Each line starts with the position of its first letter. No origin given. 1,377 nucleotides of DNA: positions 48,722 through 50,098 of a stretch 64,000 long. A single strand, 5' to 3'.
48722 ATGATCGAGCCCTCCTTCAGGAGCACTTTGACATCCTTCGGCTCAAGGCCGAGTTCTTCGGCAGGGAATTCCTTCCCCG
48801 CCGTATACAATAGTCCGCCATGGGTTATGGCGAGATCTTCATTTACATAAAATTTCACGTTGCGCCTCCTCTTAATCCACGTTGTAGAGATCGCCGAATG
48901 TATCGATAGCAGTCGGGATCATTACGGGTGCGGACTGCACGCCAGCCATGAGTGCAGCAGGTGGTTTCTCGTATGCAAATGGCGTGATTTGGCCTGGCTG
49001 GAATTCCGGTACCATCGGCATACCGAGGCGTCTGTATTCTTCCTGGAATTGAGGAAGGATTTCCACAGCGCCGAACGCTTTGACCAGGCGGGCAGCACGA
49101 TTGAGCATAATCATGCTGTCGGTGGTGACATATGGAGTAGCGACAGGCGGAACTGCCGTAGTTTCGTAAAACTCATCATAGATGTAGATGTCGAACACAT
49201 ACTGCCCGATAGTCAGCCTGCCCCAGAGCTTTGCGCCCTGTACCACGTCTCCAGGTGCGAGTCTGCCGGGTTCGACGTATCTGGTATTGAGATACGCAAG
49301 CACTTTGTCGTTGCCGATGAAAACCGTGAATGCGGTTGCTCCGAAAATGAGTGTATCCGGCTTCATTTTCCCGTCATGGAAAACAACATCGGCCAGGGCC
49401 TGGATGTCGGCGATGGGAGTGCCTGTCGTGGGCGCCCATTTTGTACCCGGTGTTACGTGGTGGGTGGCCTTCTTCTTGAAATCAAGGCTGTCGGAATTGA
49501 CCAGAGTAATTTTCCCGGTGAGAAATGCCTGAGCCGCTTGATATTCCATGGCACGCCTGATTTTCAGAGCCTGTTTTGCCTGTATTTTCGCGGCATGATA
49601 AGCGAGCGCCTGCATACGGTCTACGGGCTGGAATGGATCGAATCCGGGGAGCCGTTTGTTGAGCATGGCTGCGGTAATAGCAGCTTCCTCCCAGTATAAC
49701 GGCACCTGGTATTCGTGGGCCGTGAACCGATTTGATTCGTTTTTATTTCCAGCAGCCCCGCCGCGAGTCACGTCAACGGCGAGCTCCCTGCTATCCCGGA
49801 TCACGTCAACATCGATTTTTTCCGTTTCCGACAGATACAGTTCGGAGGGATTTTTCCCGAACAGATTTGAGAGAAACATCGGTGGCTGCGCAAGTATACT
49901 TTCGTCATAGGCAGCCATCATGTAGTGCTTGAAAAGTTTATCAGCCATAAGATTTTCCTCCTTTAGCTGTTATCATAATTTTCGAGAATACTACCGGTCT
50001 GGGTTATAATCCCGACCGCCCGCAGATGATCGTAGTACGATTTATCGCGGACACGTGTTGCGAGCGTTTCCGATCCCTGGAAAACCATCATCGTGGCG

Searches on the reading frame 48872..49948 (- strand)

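Call 93: search_protein_families(library=phrogs, proteins=[window:48872-49948:-], max_evalue=0.001)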
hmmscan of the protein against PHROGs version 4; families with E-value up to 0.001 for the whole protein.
window:48872-49948:- (358 aa): 3 families
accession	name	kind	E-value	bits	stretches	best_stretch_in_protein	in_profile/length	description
phrog_29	-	head and packaging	2.2e-44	153.3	1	10-351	33-353/439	major head protein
phrog_6281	-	unknown function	3.9e-06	27.7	1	5-153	3-146/209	-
phrog_1005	-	head and packaging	0.00027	21.3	1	135-221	122-199/315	major head protein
